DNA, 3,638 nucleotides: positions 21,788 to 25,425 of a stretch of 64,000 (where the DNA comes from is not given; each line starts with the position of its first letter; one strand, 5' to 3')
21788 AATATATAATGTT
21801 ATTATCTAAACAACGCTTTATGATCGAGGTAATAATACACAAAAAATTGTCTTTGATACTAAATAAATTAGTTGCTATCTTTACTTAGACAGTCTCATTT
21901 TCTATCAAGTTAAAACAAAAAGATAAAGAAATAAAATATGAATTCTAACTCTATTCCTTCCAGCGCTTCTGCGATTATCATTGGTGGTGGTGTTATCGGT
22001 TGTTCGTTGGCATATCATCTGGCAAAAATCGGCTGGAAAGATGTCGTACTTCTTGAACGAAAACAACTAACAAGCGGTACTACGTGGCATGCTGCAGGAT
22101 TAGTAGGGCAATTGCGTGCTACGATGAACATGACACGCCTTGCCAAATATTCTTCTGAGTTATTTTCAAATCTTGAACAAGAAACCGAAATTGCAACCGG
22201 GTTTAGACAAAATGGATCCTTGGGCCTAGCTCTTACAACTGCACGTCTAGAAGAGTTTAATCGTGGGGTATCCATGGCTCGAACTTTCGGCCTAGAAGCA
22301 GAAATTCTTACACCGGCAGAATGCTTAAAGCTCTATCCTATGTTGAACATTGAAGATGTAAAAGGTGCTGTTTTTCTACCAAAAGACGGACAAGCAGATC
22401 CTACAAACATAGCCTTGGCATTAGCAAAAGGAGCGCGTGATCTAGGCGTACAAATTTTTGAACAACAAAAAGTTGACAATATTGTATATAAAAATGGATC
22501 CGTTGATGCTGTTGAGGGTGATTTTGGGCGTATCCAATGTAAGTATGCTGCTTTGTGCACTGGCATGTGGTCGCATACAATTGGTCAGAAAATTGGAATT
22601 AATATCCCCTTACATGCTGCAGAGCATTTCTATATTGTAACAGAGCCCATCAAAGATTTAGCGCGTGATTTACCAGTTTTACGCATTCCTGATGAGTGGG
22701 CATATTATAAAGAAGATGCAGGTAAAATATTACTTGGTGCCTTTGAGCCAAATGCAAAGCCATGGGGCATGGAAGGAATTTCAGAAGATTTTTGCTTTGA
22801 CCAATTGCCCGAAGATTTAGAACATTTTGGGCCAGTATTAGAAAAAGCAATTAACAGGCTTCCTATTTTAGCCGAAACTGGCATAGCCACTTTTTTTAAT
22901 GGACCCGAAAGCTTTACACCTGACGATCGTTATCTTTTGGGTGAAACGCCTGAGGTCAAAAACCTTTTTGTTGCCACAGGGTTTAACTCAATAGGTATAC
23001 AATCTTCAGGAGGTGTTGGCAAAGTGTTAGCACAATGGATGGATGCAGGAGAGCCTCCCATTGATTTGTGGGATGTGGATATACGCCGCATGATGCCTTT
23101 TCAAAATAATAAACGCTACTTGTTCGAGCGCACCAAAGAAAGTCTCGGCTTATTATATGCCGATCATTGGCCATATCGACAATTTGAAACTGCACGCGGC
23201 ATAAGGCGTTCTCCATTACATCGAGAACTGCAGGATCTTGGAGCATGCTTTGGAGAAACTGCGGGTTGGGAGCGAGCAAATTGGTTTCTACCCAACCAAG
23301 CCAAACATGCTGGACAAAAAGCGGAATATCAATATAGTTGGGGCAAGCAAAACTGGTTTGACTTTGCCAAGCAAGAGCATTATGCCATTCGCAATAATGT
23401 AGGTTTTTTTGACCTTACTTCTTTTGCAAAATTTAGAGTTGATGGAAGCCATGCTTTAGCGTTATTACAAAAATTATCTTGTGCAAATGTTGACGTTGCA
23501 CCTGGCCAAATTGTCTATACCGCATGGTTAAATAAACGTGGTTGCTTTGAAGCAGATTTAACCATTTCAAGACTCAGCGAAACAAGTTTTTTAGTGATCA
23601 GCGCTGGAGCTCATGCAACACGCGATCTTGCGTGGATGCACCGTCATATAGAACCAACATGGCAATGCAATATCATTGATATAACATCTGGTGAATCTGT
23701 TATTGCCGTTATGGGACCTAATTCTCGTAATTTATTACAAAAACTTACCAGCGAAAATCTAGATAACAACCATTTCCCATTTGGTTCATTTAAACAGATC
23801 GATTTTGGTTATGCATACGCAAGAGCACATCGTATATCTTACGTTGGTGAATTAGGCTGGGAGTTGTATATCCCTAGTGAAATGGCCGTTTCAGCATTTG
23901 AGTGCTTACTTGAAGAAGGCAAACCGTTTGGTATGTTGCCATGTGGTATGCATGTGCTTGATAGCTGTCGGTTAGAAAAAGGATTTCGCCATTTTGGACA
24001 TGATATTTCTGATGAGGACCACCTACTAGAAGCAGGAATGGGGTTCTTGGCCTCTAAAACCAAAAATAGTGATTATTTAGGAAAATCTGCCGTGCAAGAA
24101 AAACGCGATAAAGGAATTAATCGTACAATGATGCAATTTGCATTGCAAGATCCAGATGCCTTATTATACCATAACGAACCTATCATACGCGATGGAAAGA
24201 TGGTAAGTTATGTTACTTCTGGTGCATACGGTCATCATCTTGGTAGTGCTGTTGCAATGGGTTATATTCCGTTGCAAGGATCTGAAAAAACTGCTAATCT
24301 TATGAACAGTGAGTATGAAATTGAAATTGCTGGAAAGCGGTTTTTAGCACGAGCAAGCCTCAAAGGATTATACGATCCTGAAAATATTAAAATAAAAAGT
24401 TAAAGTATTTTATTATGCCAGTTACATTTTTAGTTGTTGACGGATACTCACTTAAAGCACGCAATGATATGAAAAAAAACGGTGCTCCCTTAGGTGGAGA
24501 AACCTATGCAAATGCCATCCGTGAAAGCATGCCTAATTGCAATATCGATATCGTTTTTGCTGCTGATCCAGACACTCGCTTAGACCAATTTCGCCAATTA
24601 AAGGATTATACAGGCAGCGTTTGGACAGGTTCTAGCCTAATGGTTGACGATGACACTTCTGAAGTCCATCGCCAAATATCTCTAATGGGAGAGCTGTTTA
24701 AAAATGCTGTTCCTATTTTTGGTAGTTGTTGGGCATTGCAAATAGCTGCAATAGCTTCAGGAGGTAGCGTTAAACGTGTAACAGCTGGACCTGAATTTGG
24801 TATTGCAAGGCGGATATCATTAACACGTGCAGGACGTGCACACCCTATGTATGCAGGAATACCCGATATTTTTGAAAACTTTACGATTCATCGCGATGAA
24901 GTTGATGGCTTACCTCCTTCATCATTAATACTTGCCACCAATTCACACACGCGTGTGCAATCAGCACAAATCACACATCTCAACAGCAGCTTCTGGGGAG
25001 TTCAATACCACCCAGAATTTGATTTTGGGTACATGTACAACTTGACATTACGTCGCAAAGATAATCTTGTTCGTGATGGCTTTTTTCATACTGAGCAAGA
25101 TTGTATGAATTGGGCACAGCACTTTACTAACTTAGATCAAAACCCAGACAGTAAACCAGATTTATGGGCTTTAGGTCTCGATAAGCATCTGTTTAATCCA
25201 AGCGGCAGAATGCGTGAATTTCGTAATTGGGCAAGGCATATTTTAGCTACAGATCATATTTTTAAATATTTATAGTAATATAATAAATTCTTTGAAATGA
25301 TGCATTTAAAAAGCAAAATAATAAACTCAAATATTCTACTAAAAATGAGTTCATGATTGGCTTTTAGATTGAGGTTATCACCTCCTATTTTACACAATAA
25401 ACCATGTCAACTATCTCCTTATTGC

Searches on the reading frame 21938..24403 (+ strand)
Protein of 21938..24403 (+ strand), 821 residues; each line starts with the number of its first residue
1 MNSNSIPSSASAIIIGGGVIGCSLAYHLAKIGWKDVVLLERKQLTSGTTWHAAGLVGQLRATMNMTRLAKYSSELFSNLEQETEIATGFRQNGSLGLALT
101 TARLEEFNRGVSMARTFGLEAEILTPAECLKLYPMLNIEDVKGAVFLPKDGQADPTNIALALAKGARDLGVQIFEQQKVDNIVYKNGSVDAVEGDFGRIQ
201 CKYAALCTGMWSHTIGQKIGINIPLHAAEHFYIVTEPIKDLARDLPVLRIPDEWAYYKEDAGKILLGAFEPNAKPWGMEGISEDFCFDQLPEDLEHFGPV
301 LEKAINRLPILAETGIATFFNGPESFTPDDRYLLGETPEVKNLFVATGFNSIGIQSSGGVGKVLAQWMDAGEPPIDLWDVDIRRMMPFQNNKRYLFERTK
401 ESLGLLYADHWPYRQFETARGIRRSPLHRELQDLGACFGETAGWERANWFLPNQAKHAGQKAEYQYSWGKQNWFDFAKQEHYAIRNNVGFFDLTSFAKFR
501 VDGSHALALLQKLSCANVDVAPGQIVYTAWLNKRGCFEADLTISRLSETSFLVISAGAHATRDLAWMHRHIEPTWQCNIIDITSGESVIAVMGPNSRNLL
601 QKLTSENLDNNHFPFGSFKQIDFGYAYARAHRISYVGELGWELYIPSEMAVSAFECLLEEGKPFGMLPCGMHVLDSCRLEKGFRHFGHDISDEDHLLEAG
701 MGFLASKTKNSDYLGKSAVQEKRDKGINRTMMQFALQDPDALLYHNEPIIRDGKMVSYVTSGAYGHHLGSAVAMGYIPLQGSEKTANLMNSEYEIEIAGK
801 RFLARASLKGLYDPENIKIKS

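Call 14: search_protein_families(library=pfam, proteins=[window:21938-24403:+], max_evalue=0.00001)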
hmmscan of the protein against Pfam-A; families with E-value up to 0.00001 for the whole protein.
window:21938-24403:+ (821 aa): 6 families
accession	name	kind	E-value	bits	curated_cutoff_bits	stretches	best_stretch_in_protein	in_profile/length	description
PF01571.26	GCV_T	-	7.2e-74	248.7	25.6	1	427-703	1-254/255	Aminomethyltransferase folate-binding domain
PF01266.30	DAO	-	9.7e-70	236.3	27.9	1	12-367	2-353/353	FAD dependent oxidoreductase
PF08669.17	GCV_T_C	-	1.2e-20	73.6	25.9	1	729-813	1-80/80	Glycine cleavage T-protein C-terminal barrel domain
PF16350.10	FAO_M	-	1.1e-19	70.8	27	1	371-425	2-56/56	FAD dependent oxidoreductase central domain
PF07992.20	Pyr_redox_2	-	6e-06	26.3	26.1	0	10-42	143-174/291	Pyridine nucleotide-disulphide oxidoreductase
PF00890.30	FAD_binding_2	-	9.3e-06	25.5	20.4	0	12-192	2-178/414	FAD binding domain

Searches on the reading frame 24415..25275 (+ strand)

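Call 34: search_protein_families(library=pfam, proteins=[window:24415-25275:+], max_evalue=0.000001)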
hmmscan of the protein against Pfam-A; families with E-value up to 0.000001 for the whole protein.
window:24415-25275:+ (286 aa): 2 families
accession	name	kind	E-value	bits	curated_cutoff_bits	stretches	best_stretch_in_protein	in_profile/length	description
PF00117.34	GATase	-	5.9e-16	59.1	22.8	1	82-204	56-175/190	Glutamine amidotransferase class-I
PF07722.19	Peptidase_C26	-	7.4e-07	29.6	20.5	0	87-201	94-219/219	Peptidase C26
